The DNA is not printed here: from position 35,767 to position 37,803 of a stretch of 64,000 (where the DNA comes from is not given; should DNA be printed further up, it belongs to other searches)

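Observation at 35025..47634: Ten-gene accessory operon combining an AprAB-like flavo-FeS enzyme, HEAT protein, cysteine-depleted ferredoxin, NitT/TauT ABC importer, a 1306-aa NfnAB-like fusion and an LLM monooxygenase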

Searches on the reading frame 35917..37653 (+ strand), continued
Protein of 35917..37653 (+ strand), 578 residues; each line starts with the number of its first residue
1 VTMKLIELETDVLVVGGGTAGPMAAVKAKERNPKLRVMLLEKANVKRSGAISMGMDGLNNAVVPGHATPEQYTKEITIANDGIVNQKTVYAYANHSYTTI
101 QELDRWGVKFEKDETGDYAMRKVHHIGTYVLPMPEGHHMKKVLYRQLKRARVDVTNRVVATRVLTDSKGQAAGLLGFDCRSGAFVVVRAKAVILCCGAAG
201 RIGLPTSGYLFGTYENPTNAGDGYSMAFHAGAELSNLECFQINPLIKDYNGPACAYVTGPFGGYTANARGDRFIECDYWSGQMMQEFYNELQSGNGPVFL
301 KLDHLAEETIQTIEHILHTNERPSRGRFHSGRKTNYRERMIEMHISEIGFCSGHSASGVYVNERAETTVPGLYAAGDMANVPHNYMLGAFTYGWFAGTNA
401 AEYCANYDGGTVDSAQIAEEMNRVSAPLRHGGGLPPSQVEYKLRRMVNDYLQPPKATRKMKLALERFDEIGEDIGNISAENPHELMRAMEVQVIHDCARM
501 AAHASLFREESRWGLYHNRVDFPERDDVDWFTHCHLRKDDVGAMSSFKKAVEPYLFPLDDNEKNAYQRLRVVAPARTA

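Call 85: search_protein_families(library=pfam, proteins=[L095:15099-16205:+, L095:9388-11424:-, L095:5833-7344:+, L095:16548-17186:+, L095:17398-18450:+], max_evalue=0.001)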
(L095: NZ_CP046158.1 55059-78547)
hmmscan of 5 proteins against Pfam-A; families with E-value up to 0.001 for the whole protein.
L095:15099-16205:+ (368 aa): 8 families
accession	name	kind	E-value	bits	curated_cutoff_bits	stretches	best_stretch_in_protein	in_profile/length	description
PF10609.15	ParA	-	4.8e-96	321.4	27.1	1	103-348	2-244/246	NUBPL iron-transfer P-loop NTPase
PF01656.29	CbiA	-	1.2e-13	51.5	25.4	1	107-275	1-79/125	CobQ/CobB/MinD/ParA nucleotide binding domain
PF13614.12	AAA_31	-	4.2e-12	46.8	27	1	107-258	4-158/177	AAA domain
PF01883.24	FeS_assembly_P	-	1.4e-10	41.8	23.5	1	28-94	1-70/73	Iron-sulfur cluster assembly protein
PF09140.17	MipZ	-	8.7e-07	28.9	20.7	1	109-143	5-39/262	ATPase MipZ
PF00142.24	Fer4_NifH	-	1.4e-05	25.2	25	1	112-164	7-58/271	4Fe-4S iron sulfur cluster binding proteins, NifH/frxC family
PF02374.21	ArsA_ATPase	-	3.6e-05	23.6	24.3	0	110-142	6-38/305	Anion-transporting ATPase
PF07015.17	VirC1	-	0.00064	19.6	24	0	108-143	5-40/231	VirC1 protein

L095:9388-11424:- (678 aa): 5 families
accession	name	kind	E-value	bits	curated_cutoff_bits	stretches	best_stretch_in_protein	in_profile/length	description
PF03466.25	LysR_substrate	-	2.3e-27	96.2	28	1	87-280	2-190/209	LysR substrate binding domain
PF00126.33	HTH_1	-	1.4e-21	76.6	26.6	1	5-62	3-60/60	Bacterial regulatory helix-turn-helix protein, lysR family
PF13379.11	NMT1_2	-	3.8e-06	27.4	24.7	1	403-594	39-239/252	NMT1-like family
PF09084.16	NMT1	-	7.2e-06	26.5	20.5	1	460-597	75-213/216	NMT1/THI5 like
PF12974.12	Phosphonate-bd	-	9.3e-05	22.4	27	0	410-484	40-111/242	ABC transporter, phosphonate, periplasmic substrate-binding protein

L095:5833-7344:+ (503 aa): 5 families
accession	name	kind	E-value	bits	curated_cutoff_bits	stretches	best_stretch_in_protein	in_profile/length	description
PF09084.16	NMT1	-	6e-12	46.4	20.5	1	141-289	66-214/216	NMT1/THI5 like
PF13379.11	NMT1_2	-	1.6e-10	41.7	24.7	1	92-289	37-242/252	NMT1-like family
PF05573.18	NosL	-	1.3e-06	29.2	24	1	397-491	20-128/131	NosL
PF04069.17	OpuAC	-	5.3e-05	23.4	21.2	1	93-278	32-227/257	Substrate binding domain of ABC-type glycine betaine transport system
PF12974.12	Phosphonate-bd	-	0.00045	20.1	27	1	99-204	38-140/242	ABC transporter, phosphonate, periplasmic substrate-binding protein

L095:16548-17186:+ (212 aa): 1 family
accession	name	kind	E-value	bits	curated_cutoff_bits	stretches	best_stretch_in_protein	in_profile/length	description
PF01925.25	TauE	-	6.1e-25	88.7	32.6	1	1-207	21-235/237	Sulfite exporter TauE/SafE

L095:17398-18450:+ (350 aa): 1 family
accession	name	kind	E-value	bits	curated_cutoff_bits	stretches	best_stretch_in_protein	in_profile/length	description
PF03601.19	Cons_hypoth698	-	2.7e-76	256.9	24.5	1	28-331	1-304/304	Conserved hypothetical protein 698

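Call 88: get_annotated_region(hit=H22, flank=9000)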
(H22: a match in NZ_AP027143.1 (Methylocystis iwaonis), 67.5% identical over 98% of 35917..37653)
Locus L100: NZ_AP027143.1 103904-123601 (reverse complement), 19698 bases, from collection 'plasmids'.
description: Methylocystis iwaonis strain SS37A-Re plasmid pSS37A-Re-1, complete sequence
organism: Methylocystis iwaonis (NCBI taxid 2885079)
taxonomy: Bacteria; Pseudomonadota; Alphaproteobacteria; Hyphomicrobiales; Methylocystaceae; Methylocystis; Methylocystis iwaonis
host: -; source: -; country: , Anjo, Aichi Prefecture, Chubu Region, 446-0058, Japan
typing (MOB-suite, as given by PLSDB): non-mobilizable
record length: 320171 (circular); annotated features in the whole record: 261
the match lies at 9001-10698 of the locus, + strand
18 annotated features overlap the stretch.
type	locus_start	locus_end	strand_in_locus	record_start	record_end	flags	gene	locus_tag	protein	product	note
CDS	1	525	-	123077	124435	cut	-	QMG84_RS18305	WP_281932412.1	sorbosone dehydrogenase family protein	-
CDS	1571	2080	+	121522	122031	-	fae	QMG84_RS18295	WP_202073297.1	formaldehyde-activating enzyme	GO:0016051 - carbohydrate biosynthetic process [Evidence IEA]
CDS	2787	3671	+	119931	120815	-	-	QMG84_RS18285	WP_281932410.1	sterol desaturase family protein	GO:0008610 - lipid biosynthetic process [Evidence IEA]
CDS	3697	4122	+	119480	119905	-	-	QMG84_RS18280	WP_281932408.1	hypothetical protein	-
CDS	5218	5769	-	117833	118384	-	-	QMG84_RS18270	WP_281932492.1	GNAT family protein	-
CDS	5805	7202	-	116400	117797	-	-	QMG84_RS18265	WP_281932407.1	ABC transporter substrate-binding protein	-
CDS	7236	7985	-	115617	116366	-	-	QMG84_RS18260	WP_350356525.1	ABC transporter permease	-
CDS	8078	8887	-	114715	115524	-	-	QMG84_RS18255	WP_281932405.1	ABC transporter ATP-binding protein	GO:0006810 - transport [Evidence IEA]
CDS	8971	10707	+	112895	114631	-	-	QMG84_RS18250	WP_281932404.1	fumarate reductase/succinate dehydrogenase flavoprotein subunit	-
CDS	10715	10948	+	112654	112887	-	-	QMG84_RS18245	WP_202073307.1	ferredoxin family protein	-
CDS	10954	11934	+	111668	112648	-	-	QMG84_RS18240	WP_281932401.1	HEAT repeat domain-containing protein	-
CDS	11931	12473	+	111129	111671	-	-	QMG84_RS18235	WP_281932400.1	GNAT family N-acetyltransferase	-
CDS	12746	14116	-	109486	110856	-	-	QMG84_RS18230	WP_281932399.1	amidase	-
CDS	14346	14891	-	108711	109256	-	-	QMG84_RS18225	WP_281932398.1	heme-binding protein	-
CDS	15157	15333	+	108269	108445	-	-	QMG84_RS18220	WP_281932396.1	hypothetical protein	-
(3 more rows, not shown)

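Call 89: get_annotated_region(hit=H20, flank=9000)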
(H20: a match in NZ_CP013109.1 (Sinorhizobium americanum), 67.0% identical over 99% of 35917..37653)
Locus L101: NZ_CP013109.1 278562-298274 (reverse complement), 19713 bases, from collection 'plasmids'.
description: Sinorhizobium americanum strain CFNEI 73 plasmid B, complete sequence
organism: Sinorhizobium americanum (NCBI taxid 194963)
taxonomy: Bacteria; Pseudomonadota; Alphaproteobacteria; Hyphomicrobiales; Rhizobiaceae; Sinorhizobium; Sinorhizobium americanum
host: -; source: Vachellia farnesiana,cell culture; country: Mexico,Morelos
typing (MOB-suite, as given by PLSDB): conjugative; relaxase MOBP,MOBQ; mating-pair formation MPF_T
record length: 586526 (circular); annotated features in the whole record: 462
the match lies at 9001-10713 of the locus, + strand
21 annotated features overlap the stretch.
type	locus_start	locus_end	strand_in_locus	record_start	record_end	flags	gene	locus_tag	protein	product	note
CDS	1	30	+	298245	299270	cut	-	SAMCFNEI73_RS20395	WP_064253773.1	sulfate ABC transporter substrate-binding protein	-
CDS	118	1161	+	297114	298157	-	-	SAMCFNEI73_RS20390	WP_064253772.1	sulfate/molybdate ABC transporter ATP-binding protein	-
CDS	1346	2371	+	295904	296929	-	-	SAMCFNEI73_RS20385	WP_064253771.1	sulfate ABC transporter substrate-binding protein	-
CDS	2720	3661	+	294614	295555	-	-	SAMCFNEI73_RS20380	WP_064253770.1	sulfonate ABC transporter substrate-binding protein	-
CDS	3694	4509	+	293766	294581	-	-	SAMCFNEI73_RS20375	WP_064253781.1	ABC transporter permease subunit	GO:0055085 - transmembrane transport [Evidence IEA]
CDS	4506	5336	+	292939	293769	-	-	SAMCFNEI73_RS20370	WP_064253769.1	ATP-binding cassette domain-containing protein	-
CDS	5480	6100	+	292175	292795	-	-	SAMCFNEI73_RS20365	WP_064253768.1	alpha/beta hydrolase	-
CDS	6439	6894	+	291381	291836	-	-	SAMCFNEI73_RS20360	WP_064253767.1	Rrf2 family transcriptional regulator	-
CDS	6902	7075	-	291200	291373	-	-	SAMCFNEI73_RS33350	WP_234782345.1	hypothetical protein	-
CDS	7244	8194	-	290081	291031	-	-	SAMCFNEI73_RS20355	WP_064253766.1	TauD/TfdA family dioxygenase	-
CDS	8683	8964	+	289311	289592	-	-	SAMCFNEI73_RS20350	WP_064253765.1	DUF971 domain-containing protein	-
CDS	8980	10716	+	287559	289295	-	-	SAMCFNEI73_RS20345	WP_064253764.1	fumarate reductase/succinate dehydrogenase flavoprotein subunit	-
CDS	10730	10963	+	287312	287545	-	-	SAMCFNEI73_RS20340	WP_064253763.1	ferredoxin family protein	-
CDS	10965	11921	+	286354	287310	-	-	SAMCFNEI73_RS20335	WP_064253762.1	HEAT repeat domain-containing protein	-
CDS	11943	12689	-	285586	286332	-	-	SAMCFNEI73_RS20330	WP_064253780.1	Crp/Fnr family transcriptional regulator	GO:0006355 - regulation of DNA-templated transcription [Evidence IEA]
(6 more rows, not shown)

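Call 90: get_annotated_region(hit=H23, flank=9000)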
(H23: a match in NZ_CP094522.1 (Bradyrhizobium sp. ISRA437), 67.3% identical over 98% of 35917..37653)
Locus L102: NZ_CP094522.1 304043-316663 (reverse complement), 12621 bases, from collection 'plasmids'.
description: Bradyrhizobium sp. ISRA437 plasmid unnamed, complete sequence
organism: Bradyrhizobium sp. ISRA437 (NCBI taxid 2866196)
taxonomy: Bacteria; Pseudomonadota; Alphaproteobacteria; Hyphomicrobiales; Nitrobacteraceae; Bradyrhizobium; Bradyrhizobium sp. ISRA437
host: -; source: Arachis hypogaea; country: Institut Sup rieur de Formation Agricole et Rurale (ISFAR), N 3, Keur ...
typing (MOB-suite, as given by PLSDB): conjugative; replicon rep_cluster_507; relaxase MOBQ; mating-pair formation MPF_T
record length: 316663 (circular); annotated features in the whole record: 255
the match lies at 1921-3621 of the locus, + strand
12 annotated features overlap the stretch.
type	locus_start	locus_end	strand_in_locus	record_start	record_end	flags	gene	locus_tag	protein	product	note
CDS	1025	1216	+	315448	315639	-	-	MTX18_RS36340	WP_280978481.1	hypothetical protein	-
CDS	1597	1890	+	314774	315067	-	-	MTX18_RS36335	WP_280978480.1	gamma-butyrobetaine hydroxylase-like domain-containing protein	-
CDS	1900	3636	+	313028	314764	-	-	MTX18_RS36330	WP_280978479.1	fumarate reductase/succinate dehydrogenase flavoprotein subunit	-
CDS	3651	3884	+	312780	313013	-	-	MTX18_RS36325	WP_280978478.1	ferredoxin family protein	-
CDS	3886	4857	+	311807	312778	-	-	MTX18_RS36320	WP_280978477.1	HEAT repeat domain-containing protein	-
CDS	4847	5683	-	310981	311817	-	-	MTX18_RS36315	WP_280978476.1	Crp/Fnr family transcriptional regulator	GO:0006355 - regulation of DNA-templated transcription [Evidence IEA]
CDS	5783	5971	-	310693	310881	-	-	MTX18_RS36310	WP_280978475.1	hypothetical protein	-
CDS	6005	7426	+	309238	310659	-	-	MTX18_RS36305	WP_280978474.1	ABC transporter substrate-binding protein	-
CDS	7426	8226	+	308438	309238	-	-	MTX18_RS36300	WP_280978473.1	ABC transporter permease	-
CDS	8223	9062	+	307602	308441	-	-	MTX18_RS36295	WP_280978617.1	ABC transporter ATP-binding protein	GO:0006810 - transport [Evidence IEA]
CDS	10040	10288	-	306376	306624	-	-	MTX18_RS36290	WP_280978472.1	hypothetical protein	-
CDS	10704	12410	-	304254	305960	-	-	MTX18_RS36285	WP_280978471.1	MFS transporter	GO:0055085 - transmembrane transport [Evidence IEA]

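Call 97: find_encoding_contigs(protein=P0142, flank=7000, max_places=3)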
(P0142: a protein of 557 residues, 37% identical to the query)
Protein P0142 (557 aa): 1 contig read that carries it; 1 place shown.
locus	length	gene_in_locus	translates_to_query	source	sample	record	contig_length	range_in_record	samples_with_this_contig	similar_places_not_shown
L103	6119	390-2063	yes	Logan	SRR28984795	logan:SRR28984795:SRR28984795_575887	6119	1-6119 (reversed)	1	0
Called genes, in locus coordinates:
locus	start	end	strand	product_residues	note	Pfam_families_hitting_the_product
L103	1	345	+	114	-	?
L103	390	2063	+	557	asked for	PF00890:FAD_binding_2, PF01266:DAO (faint), PF03486:HI0933_like (faint), PF07992:Pyr_redox_2 (faint), PF02910:Succ_DH_flav_C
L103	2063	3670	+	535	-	PF14691:Fer4_20, PF01262:AlaDh_PNT_C (faint), PF00070:Pyr_redox (faint), PF00890:FAD_binding_2 (faint), PF01266:DAO (weak), PF01494:FAD_binding_3 (weak), PF07992:Pyr_redox_2, PF13450:NAD_binding_8, +5 more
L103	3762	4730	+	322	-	PF03401:TctC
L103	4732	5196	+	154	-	PF07331:TctB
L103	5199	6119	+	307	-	?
